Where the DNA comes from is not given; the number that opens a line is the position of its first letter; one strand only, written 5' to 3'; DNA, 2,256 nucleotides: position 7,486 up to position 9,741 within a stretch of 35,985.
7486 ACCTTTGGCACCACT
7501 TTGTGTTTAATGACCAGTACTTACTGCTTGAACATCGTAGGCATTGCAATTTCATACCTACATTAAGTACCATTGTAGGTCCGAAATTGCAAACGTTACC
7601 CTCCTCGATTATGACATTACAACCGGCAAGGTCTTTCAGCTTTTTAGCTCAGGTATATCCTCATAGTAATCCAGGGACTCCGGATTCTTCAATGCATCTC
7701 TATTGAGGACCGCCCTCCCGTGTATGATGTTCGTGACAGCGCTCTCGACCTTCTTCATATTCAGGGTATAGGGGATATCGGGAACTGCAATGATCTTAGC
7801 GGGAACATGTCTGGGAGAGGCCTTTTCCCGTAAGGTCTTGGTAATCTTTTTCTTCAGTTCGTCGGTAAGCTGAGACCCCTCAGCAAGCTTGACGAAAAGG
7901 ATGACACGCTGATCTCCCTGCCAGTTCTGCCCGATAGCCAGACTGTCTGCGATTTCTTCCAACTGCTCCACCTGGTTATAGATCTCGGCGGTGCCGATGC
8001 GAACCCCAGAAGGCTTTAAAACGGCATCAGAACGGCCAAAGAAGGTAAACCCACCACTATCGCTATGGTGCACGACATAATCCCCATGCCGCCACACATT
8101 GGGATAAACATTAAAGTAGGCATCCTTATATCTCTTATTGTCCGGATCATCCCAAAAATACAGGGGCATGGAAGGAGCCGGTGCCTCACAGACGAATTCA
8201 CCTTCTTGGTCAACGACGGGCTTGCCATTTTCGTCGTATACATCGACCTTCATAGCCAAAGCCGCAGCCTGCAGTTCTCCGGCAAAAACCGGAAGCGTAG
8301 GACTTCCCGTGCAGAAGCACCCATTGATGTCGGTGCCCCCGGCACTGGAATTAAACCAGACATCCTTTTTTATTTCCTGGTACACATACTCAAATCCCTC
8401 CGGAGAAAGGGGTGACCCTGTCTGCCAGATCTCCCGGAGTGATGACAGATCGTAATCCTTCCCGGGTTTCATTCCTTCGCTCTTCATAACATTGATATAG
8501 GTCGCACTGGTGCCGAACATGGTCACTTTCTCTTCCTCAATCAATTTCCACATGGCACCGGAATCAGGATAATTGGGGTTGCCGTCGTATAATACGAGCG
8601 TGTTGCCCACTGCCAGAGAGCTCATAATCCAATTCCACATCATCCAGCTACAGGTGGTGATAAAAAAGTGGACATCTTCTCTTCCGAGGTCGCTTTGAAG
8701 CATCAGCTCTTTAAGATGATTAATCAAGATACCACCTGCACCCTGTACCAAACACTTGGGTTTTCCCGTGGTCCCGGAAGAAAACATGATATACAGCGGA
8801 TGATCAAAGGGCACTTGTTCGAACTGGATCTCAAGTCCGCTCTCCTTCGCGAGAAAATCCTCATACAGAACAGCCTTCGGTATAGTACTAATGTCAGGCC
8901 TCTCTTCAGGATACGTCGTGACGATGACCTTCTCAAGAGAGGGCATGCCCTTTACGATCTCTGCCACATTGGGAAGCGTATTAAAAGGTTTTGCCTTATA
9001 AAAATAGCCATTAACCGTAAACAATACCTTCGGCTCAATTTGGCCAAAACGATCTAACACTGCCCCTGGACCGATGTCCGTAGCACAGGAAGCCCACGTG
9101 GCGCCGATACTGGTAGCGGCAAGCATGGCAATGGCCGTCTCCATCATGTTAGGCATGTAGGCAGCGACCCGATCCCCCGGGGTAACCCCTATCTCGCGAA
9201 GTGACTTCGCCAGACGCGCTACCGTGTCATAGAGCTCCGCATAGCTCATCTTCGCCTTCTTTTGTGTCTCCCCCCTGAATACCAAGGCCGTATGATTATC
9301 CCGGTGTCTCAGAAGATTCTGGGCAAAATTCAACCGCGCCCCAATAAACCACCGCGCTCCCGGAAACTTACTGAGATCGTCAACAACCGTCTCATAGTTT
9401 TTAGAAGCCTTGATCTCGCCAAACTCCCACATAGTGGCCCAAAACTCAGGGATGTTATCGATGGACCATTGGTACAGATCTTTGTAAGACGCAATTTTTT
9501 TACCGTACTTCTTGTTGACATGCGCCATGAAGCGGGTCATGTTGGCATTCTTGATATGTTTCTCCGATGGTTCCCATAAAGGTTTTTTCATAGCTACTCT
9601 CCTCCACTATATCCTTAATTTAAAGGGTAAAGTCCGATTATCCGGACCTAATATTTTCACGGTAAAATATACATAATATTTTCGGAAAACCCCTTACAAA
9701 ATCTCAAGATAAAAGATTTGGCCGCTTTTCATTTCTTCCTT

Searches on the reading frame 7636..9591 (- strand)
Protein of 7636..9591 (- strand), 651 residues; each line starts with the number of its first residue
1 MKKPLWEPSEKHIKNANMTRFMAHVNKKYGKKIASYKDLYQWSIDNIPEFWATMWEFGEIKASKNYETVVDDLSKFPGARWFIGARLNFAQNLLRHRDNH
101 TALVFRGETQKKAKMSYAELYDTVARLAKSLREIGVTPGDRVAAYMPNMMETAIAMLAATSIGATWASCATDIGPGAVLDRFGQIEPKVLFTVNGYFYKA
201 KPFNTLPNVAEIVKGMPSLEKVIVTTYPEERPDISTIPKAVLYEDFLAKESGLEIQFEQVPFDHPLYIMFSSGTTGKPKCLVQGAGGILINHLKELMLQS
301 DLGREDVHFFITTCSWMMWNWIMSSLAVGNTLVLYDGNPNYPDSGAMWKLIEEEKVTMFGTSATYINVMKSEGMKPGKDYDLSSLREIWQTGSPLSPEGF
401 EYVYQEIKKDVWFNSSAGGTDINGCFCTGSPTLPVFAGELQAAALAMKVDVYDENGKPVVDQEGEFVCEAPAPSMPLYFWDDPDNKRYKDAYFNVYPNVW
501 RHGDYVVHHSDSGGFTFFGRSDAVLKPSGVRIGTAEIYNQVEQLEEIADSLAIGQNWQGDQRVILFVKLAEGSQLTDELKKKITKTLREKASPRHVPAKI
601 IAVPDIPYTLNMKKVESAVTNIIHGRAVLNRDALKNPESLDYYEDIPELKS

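Call 6: search_protein_families(library=pfam, proteins=[window:7636-9591:-])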
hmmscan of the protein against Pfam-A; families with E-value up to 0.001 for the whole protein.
window:7636-9591:- (651 aa): 3 families
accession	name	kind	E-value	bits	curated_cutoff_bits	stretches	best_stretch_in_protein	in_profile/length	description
PF00501.34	AMP-binding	-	5.6e-50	170.7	29.9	1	95-471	7-377/384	AMP-binding enzyme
PF16177.11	ACAS_N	-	7.8e-13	48.5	27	1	36-92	1-54/55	Acetyl-coenzyme A synthetase N-terminus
PF13193.12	AMP-binding_C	-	0.00044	21.5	24.5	0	544-611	9-74/76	AMP-binding enzyme C-terminal domain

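Call 30: search_protein_families(library=ncbifam, proteins=[window:7636-9591:-], max_evalue=1e-10)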
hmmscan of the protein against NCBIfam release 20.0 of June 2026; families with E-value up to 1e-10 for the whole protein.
window:7636-9591:- (651 aa): 51 families (the best 25 are shown)
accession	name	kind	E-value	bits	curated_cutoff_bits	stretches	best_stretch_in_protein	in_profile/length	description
NF002937.0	PRK03584.1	subfamily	6.7e-278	923.3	639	1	2-649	4-654/657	acetoacetate--CoA ligase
TIGR01217.1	ac_ac_CoA_syn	equivalog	1.2e-261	869.6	520.9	1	3-651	4-652/652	acetoacetate--CoA ligase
NF001208.0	PRK00174.1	subfamily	5.5e-95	319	657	1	12-641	5-639/649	acetate--CoA ligase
TIGR02188.1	Ac_CoA_lig_AcsA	equivalog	4.1e-93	312.7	724.95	1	32-640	3-623/629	acetate--CoA ligase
NF007815.0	PRK10524.1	equivalog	2.6e-68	231.1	955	1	34-642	2-622/629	propionate--CoA ligase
TIGR02316.1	propion_prpE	equivalog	6.6e-59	200.1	827.4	1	35-641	2-620/628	propionate--CoA ligase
NF003313.0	PRK04319.1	equivalog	3.3e-51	174.2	729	1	91-610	52-548/574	acetate--CoA ligase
NF004837.0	PRK06187.1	subfamily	3e-35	121.5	476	1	94-609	18-508/531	long-chain-fatty-acid--CoA ligase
NF047394.1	AcylCoAsynMbcS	equivalog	3.8e-31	108.3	850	1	88-613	13-510/525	acyl-CoA synthetase MbcS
TIGR01733.1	AA-adenyl-dom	subfamily_domain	1.7e-29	102.9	317.4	1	116-550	1-407/409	amino acid adenylation domain-containing protein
NF004814.0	PRK06164.1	equivalog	6.4e-28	97.6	677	1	92-610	15-514/540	acyl-CoA synthetase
NF005863.0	PRK07798.1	subfamily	3.3e-27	95.2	543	1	111-605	26-513/540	acyl-CoA synthetase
TIGR02262.1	benz_CoA_lig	subfamily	3.5e-26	92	375.25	1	91-610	12-496/508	benzoate-CoA ligase family protein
NF052580.1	Str24CoAsynCasG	equivalog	3.6e-25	88.3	750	1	246-580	171-510/548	steroid-24-oyl-CoA synthetase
TIGR03098.1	ligase_PEP_1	hypoth_equivalog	9.9e-24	83.7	592.35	1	97-282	13-182/517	acyl-CoA ligase (AMP-forming), exosortase A system-associated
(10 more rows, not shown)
